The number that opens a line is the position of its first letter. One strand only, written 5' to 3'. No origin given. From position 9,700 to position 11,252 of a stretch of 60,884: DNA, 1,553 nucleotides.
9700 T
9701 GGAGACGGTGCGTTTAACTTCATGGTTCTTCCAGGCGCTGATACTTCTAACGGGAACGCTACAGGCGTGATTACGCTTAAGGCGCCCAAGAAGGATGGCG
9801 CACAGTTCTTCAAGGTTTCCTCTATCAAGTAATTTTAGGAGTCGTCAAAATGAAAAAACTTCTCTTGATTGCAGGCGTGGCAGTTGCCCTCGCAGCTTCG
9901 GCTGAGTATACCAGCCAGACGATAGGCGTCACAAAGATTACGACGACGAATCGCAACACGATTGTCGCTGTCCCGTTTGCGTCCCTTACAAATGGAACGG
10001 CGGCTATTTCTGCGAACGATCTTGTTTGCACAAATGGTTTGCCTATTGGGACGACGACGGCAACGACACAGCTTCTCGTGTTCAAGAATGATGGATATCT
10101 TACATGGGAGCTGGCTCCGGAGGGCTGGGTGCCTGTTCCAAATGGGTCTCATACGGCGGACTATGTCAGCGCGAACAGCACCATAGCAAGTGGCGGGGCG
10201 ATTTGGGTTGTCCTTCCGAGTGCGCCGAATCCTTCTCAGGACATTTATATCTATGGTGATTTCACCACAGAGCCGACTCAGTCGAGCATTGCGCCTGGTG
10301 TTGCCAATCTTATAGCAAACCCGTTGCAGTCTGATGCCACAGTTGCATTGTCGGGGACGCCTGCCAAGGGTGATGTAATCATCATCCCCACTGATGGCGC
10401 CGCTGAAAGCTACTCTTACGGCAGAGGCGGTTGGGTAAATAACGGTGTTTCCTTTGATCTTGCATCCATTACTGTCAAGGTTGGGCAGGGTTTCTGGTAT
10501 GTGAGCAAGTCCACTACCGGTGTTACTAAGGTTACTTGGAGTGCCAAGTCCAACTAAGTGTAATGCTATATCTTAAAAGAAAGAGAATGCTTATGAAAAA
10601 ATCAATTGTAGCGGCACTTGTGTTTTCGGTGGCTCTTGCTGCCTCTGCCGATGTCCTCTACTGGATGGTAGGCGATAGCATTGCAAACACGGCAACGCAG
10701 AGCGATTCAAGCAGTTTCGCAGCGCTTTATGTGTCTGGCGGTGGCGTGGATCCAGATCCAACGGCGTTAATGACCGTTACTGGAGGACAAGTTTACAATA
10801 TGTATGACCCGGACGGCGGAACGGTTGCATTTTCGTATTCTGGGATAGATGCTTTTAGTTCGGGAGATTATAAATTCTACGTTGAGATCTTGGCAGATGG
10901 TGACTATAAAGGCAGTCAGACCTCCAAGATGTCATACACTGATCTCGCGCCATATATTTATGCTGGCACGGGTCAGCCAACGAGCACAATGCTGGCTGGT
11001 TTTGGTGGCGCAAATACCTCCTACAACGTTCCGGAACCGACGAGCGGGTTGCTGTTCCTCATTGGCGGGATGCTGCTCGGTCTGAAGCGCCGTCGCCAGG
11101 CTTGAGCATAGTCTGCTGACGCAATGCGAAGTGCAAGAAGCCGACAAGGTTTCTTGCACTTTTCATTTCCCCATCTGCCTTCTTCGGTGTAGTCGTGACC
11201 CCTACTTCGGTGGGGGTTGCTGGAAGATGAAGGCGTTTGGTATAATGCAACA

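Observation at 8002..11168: Lower-GC operon of four signal-peptide proteins of no recognisable family, ending in a PEP-CTERM protein: candidate undescribed cell-surface system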

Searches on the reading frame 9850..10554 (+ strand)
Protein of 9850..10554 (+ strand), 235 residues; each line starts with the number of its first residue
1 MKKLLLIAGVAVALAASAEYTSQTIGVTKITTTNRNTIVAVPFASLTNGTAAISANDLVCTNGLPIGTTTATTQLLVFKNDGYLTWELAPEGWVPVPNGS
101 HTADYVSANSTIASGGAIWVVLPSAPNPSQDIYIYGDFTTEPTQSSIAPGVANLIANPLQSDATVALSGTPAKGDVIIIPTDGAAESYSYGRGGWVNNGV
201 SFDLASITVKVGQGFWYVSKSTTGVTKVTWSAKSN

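Call 4: search_protein_families(library=pfam, proteins=[window:9850-10554:+], max_evalue=1)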
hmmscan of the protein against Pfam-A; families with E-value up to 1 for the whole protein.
window:9850-10554:+ (235 aa): 0 families

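Call 5: search_protein_families(library=ncbifam, proteins=[window:9850-10554:+], max_evalue=1)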
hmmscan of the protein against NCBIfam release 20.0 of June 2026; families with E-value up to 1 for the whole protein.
window:9850-10554:+ (235 aa): 0 families

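Call 11: find_related_loci(query=window:9850-10554:+, collection=genome_contigs, flank=10000)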
Query window:9850-10554:+ (235 aa) in genome_contigs; peptide patterns used: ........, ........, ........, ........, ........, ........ (x = any residue, [..] = any of these).
203 stretches matched a pattern; 5 encode a relative of the query (tblastn E <= 1e-3); 5 distinct loci.
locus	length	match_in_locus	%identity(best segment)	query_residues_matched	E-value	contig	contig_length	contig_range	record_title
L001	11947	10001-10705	91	1-235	1e-142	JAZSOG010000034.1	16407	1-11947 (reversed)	MAG: Kiritimatiellia bacterium isolate T1900044549_TS20190015.MAGScoT_cleanbin_000036 SGB_192_k141_1226041, whole genome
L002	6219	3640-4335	80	1-232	2e-118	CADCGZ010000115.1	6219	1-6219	uncultured bacterium isolate RUG14632 genome assembly, contig: RUG14632_asm_115, whole genome shotgun sequence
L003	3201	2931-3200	97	1-90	2e-51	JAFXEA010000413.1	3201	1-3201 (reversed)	MAG: Kiritimatiellae bacterium isolate RGIG6330 Sheep_Rectum-3__c836923, whole genome shotgun sequence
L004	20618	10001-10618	27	2-219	9e-10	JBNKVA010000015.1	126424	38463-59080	MAG: Pontiella sp. isolate A1A2.bin.3.orig k141_106478, whole genome shotgun sequence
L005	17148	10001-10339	30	107-219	3e-5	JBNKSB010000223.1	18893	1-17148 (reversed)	MAG: Pontiella sp. isolate B1B2.bin.15.orig k141_1627550, whole genome shotgun sequence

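Call 16: find_homologous_proteins(query=window:9850-10554:+)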
Query window:9850-10554:+ (235 aa): 140 proteins with E <= 0.001 among 2361 candidates; the best 120 are listed.
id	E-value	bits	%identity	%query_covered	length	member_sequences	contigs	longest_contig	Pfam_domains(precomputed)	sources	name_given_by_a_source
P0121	1.1e-142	491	97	100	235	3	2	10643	-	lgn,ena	-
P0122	2.3e-132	458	90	100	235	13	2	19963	-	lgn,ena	-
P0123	6.5e-113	394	80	98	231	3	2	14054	-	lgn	-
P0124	4.0e-110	385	79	99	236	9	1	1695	-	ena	-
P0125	7.6e-105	368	81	100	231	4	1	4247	-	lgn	-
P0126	1.5e-102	360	79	100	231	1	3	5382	-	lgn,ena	-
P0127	2.5e-100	353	78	100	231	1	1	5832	-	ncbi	-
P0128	4.4e-96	339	74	100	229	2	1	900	-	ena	-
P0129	3.6e-93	330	71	99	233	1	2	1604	-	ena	-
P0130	6.3e-89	316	69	100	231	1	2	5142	-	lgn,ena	-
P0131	3.8e-82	293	67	100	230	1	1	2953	-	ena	-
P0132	4.3e-79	283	66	98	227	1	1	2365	-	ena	-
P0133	9.6e-78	279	63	100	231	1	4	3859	-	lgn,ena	-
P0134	3.1e-77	277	64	98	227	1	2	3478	-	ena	-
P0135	1.3e-75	272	62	98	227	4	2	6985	-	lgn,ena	-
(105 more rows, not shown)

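Call 20: search_solved_structures(query=A1, max_evalue=10)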
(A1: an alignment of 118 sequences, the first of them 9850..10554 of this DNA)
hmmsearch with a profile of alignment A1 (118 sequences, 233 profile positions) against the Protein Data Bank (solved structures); distinct sequences matched with E-value up to 10: 3.
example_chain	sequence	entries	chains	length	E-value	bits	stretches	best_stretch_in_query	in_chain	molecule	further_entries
10gi_A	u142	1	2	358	0.13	14.8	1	97-175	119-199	Glyceraldehyde-3-phosphate dehydrogenase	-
2iu5_A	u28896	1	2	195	1.4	11.4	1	37-84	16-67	HTH-TYPE DHAKLM OPERON TRANSCRIPTIONAL ACTIVATOR DHAS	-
9gp9_A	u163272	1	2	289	1.4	11.4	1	66-137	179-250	Polyphosphate kinase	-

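Call 30: predict_structure(alignment_id=A1)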
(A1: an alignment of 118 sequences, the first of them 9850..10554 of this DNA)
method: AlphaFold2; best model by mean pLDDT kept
length: 235 residues; sequences in the alignment: 118
mean_pLDDT: 86.0   pTM: 0.81
mean pLDDT of the five models: 86.0, 85.3, 84.5, 84.3, 83.6
residues with pLDDT >= 90: 159; 70-90: 40; 50-70: 17; < 50: 19
segments of 3 or more residues with pLDDT < 50: 1-14, 16-20
pLDDT, mean of each block of 10 residues (from residue 1): 40 46 73 95 68 87 82 93 94 92 94 90 95 85 92 95 95 96 93 92 93 96 95 87
secondary structure, 60 per line:
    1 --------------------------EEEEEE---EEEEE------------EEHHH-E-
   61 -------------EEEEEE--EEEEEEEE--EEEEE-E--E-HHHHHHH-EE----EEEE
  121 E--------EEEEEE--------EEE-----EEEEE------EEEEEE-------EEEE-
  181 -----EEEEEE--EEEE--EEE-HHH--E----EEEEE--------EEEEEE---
elements in order: E27-32 E36-40 E74-79 E82-89 E92-96 H103-109 E117-121 E130-135 E144-146 E152-156 E163-168 E176-179 E186-191 E194-197 E200-202 E214-218 E227-232
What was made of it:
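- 9850..10557 (+): P3, 235 aa: signal peptide plus two tandem cupin/jelly-roll-like beta domains; the proposed docking module. AF2 pLDDT 86, pTM 0.81 (call 30).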

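Call 33: fold_search(model_id=the predicted structure, library=pdb)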
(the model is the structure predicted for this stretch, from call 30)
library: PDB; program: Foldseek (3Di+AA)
matches with E <= 10: 1137; with E <= 0.001: 0
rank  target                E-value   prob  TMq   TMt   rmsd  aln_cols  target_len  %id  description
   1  3j31_Q                1.2e-02  0.41  0.22  0.23  14.9       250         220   11  Life in the extremes: atomic structure of Sulfolobus Turreted Icosahedral Virus (released 2013-05-01)
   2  2izo_C                3.4e-02  0.11  0.11  0.11  17.6       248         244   10  Structure of an Archaeal PCNA1-PCNA2-FEN1 Complex (released 2006-09-06)
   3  9edd_B                3.6e-02  0.15  0.15  0.14  17.3       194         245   10  Reset Type-I Protein Kinase A Holoenzyme (released 2025-04-23)
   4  6rpx                  4.9e-02  0.15  0.17  0.16  17.9       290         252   12  Cytokine receptor-like factor 3 C-terminus residues 174-442: native (released 2020-03-25)
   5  9sn1                  5.2e-02  0.38  0.23  0.09  14.4       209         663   11  Lip3 DL-peptidase in the apo-state (released 2026-02-18)
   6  1uij_C                5.7e-02  0.12  0.17  0.12  17.6       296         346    9  Crystal Structure Of Soybean beta-Conglycinin Beta Homotrimer (I122M/K124W) (released 2004-07-16)
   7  9ug5_A                6.0e-02  0.18  0.19  0.10  15.6       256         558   10  Crystal structure of HA3 from Clostridium botulinum type B with alpha2,3-sialyllactose (released 2025-11-05)
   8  8wqp_A                7.0e-02  0.30  0.22  0.22  17.3       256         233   11  Cryo-EM structure of T. pseudonana PyShell helical tube (released 2024-10-09)
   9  9vvr_V                7.0e-02  0.11  0.16  0.06  20.6       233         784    9  Structure of the bacteriophage E1004 tail (released 2025-11-12)
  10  1zun_B                8.2e-02  0.07  0.12  0.10  15.8       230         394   11  Crystal Structure of a GTP-Regulated ATP Sulfurylase Heterodimer from Pseudomonas syringae (released 2006-01-17)
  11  6rpy                  8.7e-02  0.16  0.19  0.19  16.2       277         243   11  Cytokine receptor-like factor 3 C-terminus residues 174-442: Hg-SAD derivative (released 2020-03-25)
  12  4qd2_F                9.2e-02  0.28  0.22  0.23  15.7       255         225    8  Molecular basis for disruption of E-cadherin adhesion by botulinum neurotoxin A complex (released 2014-06-25)
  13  7u1j_A                9.2e-02  0.13  0.18  0.13  16.7       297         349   10  Crystal structure of Pisum sativum convicilin (released 2022-03-30)
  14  8cz5_A                9.6e-02  0.04  0.10  0.09  18.8       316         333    9  N11 P domain 2D9 Fab P complex (released 2022-10-19)
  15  6f1h_C                1.2e-01  0.15  0.21  0.18  27.8       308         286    8  C1rC1s complex (released 2018-01-17)
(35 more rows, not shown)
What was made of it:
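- Weak, non-significant Foldseek neighbours of P3 include lattice or shell formers (STIV capsid protein, PyShell) (call 33).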

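Call 34: search_protein_representatives(alignment_id=A1)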
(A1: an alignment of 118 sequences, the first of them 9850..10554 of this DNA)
Query: 118 sequences, 233 profile positions. Proteins with E-value up to 0.001 (for the whole library): 1466; up to 1e-10: 981; up to 1e-30: 151. The best 150 are listed.
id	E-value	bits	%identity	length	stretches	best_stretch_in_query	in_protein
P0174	3.3e-85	301.5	-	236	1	1-232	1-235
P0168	7.4e-85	300.3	-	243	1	1-230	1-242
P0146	1.0e-82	293.3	-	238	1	1-232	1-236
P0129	7.5e-81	287.2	-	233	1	1-231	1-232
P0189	9.2e-80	283.6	-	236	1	1-232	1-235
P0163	7.1e-79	280.7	-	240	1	1-231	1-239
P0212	2.8e-78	278.8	-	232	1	1-230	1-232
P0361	4.0e-77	275.0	-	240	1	1-232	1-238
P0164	2.3e-76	272.5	-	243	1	1-214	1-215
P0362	3.2e-76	272.0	-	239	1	1-231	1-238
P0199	8.3e-76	270.7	-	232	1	1-232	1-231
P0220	2.0e-75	269.4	-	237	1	1-230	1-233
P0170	2.9e-75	268.9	-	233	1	1-232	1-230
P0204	1.7e-74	266.4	-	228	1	1-231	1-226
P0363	7.9e-74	264.2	-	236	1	1-232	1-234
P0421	1.0e-39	152.6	-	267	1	13-231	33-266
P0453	2.4e-34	135.0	-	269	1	8-230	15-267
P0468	6.2e-33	130.4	-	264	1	1-231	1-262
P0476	2.7e-32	128.3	-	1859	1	12-223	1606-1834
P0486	1.8e-31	125.6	-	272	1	12-229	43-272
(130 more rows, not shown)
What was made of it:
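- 9850..10557 (+): The family has 1,466 50%-identity representatives at E<=1e-3 (call 34).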

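Call 35: search_protein_families(library=pfam, proteins=[P0476, P0421, P0453, P0486, P0468], max_evalue=0.01)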
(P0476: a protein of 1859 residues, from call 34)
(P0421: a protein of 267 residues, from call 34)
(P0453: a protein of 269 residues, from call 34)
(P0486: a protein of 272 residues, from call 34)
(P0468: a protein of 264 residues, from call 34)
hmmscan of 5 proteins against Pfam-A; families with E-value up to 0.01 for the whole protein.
P0476 (1859 aa): 0 families

P0421 (267 aa): 0 families

P0453 (269 aa): 0 families

P0486 (272 aa): 0 families

P0468 (264 aa): 0 families

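Call 42: fold_search(model_id=the predicted structure, library=viral)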
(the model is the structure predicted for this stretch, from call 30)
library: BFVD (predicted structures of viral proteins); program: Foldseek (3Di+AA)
matches with E <= 10: 972; with E <= 0.001: 0
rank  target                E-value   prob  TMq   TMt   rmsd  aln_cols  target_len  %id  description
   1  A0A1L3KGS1            3.5e-03  0.75  0.24  0.14  19.6       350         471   10  (no name in the UniProt tables at hand)
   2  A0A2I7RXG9            8.5e-03  0.51  0.19  0.23  26.7       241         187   10  Uncharacterized protein [Vibrio phage 1.249.B._10N.261.55.B9]
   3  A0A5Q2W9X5            1.4e-02  0.51  0.20  0.13  18.9       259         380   10  (no name in the UniProt tables at hand)
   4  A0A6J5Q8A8            1.5e-02  0.57  0.22  0.28  16.7       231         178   10  Uncharacterized protein [uncultured Caudovirales phage]
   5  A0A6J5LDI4            1.7e-02  0.18  0.17  0.08  25.4       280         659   10  Uncharacterized protein [uncultured Caudovirales phage]
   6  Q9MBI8                1.9e-02  0.41  0.19  0.17  18.2       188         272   15  Gp16 [Corynebacterium phage BFK20]
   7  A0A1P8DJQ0            1.9e-02  0.11  0.12  0.06  16.2       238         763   10  (no name in the UniProt tables at hand)
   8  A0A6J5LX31            2.1e-02  0.33  0.22  0.09  16.7       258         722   15  Uncharacterized protein [uncultured Caudovirales phage]
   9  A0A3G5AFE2            2.2e-02  0.51  0.24  0.25  18.5       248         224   12  Cupin [Solivirus sp.]
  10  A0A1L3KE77            2.7e-02  0.14  0.14  0.09  20.2       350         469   10  (no name in the UniProt tables at hand)
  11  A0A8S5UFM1            3.0e-02  0.28  0.20  0.09  26.7       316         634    8  Putative polysaccharide deacetylase [Myoviridae sp. ctcyQ27]
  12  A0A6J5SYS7            3.0e-02  0.21  0.19  0.14  19.8       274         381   11  Uncharacterized protein [uncultured Caudovirales phage]
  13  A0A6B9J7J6            4.3e-02  0.11  0.13  0.06  17.6       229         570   14  Baseplate wedge protein gp6-like N-terminal helical domain-containing protein [Vibrio phage vB_VchM_Kuja]
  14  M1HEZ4                4.5e-02  0.16  0.17  0.11  19.5       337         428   10  (no name in the UniProt tables at hand)
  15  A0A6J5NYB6            6.2e-02  0.21  0.19  0.20  15.5       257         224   11  Uncharacterized protein [uncultured Caudovirales phage]
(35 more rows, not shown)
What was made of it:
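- On Cupin / double jelly-roll proteins (P3): BFVD best E 0.0035 (call 42).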

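Call 96: find_related_loci(query=L004:9983-10663:+, collection=genome_contigs, flank=5000)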
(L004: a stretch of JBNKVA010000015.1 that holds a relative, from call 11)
Query L004:9983-10663:+ (227 aa) in genome_contigs; peptide patterns used: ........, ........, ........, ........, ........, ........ (x = any residue, [..] = any of these).
38 stretches matched a pattern; 2 encode a relative of the query (tblastn E <= 1e-3); 2 distinct loci.
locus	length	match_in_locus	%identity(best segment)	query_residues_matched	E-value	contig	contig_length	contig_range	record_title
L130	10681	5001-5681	100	1-227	2e-153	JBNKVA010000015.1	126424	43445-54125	MAG: Pontiella sp. isolate A1A2.bin.3.orig k141_106478, whole genome shotgun sequence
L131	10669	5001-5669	57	4-227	2e-81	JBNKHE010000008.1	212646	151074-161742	MAG: Pontiella sp. isolate E1E2.bin.11.permissive NODE_8_length_212646_cov_8.844164, whole genome shotgun sequence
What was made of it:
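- Tried and rejected: A scan for a cultured Pontiella carrying the P3-P4 pair returned only MAGs (call 96).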

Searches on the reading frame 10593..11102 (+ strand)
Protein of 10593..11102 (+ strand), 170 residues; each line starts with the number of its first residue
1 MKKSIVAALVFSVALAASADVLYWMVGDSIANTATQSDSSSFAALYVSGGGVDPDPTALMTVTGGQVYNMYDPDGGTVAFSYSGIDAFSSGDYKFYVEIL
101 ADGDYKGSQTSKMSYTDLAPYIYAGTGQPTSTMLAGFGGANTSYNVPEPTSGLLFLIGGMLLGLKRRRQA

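Call 4: search_protein_families(library=pfam, proteins=[window:10593-11102:+], max_evalue=1)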
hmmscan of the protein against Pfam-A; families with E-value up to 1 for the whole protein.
window:10593-11102:+ (170 aa): 3 families
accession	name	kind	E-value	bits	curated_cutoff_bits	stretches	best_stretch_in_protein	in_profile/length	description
PF07589.16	PEP-CTERM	-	0.0019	18.7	20.7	1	146-168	2-23/24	PEP-CTERM motif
PF00746.26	Gram_pos_anchor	-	0.03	14.7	20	1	151-169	23-41/43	LPXTG cell wall anchor motif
PF21786.3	Bflower_3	-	0.035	14.5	34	1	58-146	12-105/125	6-fold beta flower protein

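Call 5: search_protein_families(library=ncbifam, proteins=[window:10593-11102:+], max_evalue=1)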
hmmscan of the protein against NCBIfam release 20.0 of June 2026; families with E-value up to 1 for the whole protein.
window:10593-11102:+ (170 aa): 12 families
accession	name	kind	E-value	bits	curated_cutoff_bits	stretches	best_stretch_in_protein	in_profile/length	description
TIGR02595.1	PEP_CTERM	domain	1.4e-06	28.7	16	1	146-169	1-24/24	PEP-CTERM sorting domain-containing protein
NF038129.1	PEP_NF038129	equivalog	2.1e-06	27.7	65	1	92-169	118-194/194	NF038129 family PEP-CTERM protein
NF038120.1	PEP_CTERM_QFxxD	subfamily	0.006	16.5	80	1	74-168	122-213/215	NF038120 family PEP-CTERM protein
NF041927.1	Xrt_dep_XDP1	equivalog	0.015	15.3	125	1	142-168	215-242/242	exosortase-dependent surface protein XDP1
NF038118.1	PEP_CTERM_CCXG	equivalog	0.019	14.7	90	1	137-169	166-199/199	CCXG family PEP-CTERM protein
NF033947.0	PEP-cistern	hypoth_equivalog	0.025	14.3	60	1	129-168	154-195/195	cistern family PEP-CTERM protein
NF008455.0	PRK11320.1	equivalog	0.042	13.1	353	1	24-53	22-51/295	methylisocitrate lyase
NF033554.9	floc_PepA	equivalog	0.049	13.4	80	1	125-169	213-260/261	flocculation-associated PEP-CTERM protein PepA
NF035944.1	PEPxxWA-CTERM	domain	0.062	13.2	35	0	146-168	1-23/24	PEPxxWA-CTERM sorting domain-containing protein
NF038126.1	PEP_CTERM_FxDxF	subfamily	0.12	12.6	50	1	78-168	102-164/165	FxDxF family PEP-CTERM protein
NF038125.1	PEP_CTERM_THxN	subfamily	0.12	12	85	1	86-168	162-245/246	THxN family PEP-CTERM protein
TIGR01167.1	LPXTG_anchor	domain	0.4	11.4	15.9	1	151-168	16-33/34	LPXTG cell wall anchor domain-containing protein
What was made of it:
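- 10593..11105 (+): P4, 170 aa: signal peptide, ~127-aa acidic domain (N-terminal LYWMV motif), PEP-CTERM tail. TIGR02595 28.7 bits, cut-off 16 (call 5).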
